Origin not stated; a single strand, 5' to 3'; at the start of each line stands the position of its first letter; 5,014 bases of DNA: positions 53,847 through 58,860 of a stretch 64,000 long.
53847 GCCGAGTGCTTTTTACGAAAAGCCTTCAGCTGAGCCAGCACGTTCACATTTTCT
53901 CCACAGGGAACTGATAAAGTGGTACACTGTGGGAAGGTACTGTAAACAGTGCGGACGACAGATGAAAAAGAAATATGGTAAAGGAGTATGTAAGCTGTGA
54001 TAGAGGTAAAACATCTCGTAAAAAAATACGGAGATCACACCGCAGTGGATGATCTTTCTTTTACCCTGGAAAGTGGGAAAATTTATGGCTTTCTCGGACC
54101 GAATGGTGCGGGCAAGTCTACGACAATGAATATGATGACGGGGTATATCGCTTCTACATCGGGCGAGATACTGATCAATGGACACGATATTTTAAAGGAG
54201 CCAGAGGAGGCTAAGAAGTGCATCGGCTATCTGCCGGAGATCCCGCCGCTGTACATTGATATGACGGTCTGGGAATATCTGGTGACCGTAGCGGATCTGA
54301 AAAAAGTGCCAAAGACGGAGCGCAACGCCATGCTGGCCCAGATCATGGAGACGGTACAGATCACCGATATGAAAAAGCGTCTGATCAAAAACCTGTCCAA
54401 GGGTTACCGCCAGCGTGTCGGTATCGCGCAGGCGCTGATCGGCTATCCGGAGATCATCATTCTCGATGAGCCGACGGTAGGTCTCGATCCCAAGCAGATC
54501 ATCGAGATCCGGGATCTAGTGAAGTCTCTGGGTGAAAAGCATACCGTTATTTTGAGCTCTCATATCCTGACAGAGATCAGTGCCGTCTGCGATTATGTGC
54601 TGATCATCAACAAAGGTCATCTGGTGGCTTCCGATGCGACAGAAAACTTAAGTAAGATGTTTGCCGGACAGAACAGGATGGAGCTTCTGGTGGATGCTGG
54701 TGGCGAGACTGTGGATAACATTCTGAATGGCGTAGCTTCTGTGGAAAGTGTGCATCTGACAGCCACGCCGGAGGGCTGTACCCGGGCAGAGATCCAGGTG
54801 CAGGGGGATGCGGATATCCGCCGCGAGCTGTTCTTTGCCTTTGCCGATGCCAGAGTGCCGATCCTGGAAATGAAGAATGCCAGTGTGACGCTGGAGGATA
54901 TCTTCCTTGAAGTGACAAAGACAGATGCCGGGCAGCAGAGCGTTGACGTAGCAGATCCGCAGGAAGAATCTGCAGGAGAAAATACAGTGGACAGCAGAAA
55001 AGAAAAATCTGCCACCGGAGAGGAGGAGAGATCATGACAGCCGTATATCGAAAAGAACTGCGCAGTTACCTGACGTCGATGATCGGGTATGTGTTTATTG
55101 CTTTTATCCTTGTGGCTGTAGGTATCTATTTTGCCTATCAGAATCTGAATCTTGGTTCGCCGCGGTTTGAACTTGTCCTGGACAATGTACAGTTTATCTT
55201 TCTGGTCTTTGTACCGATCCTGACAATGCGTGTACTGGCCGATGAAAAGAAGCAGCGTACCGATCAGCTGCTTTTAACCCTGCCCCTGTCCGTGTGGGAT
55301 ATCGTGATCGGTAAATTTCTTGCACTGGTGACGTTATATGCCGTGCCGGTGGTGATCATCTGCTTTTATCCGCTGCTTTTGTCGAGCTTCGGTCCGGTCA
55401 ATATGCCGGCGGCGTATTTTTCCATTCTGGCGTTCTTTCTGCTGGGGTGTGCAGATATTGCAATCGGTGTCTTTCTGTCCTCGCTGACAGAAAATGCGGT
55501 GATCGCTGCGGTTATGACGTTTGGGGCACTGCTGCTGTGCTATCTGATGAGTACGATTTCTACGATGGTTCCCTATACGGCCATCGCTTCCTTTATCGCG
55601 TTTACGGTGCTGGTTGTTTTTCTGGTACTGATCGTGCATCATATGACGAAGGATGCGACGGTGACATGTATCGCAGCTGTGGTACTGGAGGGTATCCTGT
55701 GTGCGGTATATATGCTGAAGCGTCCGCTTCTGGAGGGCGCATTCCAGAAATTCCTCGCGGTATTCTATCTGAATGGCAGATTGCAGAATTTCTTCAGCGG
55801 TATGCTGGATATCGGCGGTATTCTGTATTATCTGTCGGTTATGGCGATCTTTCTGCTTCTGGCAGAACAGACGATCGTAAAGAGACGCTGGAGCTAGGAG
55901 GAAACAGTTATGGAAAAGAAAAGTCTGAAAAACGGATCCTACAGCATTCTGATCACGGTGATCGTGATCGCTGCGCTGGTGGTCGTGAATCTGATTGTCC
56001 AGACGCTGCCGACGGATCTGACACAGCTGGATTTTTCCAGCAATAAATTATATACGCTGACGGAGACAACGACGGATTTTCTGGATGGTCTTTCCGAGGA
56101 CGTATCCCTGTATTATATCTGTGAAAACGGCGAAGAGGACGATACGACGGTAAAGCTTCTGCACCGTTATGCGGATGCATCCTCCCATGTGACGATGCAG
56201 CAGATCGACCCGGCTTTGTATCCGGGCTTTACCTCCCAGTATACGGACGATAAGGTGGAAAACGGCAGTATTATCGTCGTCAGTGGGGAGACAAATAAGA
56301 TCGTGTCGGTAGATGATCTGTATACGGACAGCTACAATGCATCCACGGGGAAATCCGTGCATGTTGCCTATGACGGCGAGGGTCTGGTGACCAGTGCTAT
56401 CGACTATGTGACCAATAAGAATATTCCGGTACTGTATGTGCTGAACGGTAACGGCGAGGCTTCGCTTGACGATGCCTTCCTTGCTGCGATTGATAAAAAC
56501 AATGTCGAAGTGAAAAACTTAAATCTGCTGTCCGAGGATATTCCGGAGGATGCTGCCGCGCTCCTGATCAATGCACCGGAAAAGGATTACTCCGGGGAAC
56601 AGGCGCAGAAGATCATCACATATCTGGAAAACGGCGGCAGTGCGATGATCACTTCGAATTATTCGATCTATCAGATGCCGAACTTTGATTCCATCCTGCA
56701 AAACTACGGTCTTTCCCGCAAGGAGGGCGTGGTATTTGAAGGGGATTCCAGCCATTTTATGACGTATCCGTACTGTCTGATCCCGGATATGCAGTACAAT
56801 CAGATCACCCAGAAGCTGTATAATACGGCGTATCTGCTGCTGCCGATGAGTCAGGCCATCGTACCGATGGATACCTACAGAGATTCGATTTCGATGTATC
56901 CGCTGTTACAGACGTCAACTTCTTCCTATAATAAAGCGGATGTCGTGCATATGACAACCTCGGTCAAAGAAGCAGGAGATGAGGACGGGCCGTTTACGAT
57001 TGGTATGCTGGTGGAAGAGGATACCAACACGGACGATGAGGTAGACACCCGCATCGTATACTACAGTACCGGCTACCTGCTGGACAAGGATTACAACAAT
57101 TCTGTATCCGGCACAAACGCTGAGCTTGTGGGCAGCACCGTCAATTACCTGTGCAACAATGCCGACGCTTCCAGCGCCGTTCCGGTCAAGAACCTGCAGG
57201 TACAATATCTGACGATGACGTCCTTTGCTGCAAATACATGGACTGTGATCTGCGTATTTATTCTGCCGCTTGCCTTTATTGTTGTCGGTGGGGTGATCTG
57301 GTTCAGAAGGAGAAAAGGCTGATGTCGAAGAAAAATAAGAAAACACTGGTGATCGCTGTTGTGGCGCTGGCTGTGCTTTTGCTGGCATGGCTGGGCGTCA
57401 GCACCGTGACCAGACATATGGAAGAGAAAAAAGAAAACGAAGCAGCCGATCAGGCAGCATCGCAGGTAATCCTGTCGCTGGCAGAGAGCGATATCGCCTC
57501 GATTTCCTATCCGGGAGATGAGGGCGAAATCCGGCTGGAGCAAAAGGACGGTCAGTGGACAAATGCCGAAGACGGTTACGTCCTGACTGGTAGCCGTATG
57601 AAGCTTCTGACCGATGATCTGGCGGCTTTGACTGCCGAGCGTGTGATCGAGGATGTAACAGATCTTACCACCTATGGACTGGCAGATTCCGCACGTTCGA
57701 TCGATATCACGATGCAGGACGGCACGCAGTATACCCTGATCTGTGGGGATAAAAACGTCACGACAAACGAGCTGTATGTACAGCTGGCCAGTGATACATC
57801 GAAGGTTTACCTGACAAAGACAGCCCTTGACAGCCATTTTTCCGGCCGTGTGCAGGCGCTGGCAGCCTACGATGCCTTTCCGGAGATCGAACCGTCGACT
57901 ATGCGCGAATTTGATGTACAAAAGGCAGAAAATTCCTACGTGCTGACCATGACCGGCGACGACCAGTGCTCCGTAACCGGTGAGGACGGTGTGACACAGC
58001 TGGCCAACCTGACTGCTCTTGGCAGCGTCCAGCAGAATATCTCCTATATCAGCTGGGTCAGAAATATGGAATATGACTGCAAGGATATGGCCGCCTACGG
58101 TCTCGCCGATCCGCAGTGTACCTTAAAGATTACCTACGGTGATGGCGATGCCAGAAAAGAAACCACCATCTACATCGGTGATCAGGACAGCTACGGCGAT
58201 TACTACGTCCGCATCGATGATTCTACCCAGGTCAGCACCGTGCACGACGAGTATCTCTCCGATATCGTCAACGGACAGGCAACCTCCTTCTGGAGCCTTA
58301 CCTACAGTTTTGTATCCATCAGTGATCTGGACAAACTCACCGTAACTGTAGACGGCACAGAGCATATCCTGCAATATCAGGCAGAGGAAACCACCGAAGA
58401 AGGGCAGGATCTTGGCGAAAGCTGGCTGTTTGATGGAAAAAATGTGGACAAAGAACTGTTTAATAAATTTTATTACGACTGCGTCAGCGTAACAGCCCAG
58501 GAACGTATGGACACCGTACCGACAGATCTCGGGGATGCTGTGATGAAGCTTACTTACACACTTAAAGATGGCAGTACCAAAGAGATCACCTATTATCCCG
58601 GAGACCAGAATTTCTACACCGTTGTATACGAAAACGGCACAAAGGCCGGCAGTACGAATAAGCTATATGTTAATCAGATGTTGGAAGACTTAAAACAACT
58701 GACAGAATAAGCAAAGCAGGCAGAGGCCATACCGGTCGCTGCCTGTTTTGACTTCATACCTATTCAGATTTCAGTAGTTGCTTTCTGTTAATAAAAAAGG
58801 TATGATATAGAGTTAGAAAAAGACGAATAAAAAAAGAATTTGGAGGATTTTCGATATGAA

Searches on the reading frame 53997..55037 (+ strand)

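Call 63: search_protein_families(library=pfam, proteins=[window:53997-55037:+], max_evalue=0.00001)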
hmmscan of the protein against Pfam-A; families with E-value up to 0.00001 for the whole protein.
window:53997-55037:+ (346 aa): 2 families
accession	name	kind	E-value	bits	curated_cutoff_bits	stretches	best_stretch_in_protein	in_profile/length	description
PF00005.33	ABC_tran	-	1.4e-33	116.8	25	1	18-160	2-136/137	ABC transporter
PF13304.12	AAA_21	-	2.3e-10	41.5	27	1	116-192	221-301/304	AAA domain, putative AbiEii toxin, Type IV TA system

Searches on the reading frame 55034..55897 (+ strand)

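Call 63: search_protein_families(library=pfam, proteins=[window:55034-55897:+], max_evalue=0.00001)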
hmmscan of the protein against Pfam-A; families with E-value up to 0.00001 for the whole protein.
window:55034-55897:+ (287 aa): 2 families
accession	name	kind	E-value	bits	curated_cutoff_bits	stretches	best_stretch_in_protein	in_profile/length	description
PF12679.13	ABC2_membrane_2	-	2.2e-10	40.7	27.2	1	3-177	2-203/283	ABC-2 family transporter protein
PF12698.13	ABC2_membrane_3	-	1.3e-07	31.4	31.6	1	54-272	170-339/347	ABC-2 family transporter protein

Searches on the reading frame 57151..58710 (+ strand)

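Call 63: search_protein_families(library=pfam, proteins=[window:57151-58710:+], max_evalue=0.00001)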
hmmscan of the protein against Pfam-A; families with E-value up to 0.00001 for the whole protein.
window:57151-58710:+ (519 aa): 1 family
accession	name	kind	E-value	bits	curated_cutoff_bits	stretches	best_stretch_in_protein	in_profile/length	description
PF14238.11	DUF4340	-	1e-34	120.8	25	2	150-321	16-183/183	Domain of unknown function (DUF4340)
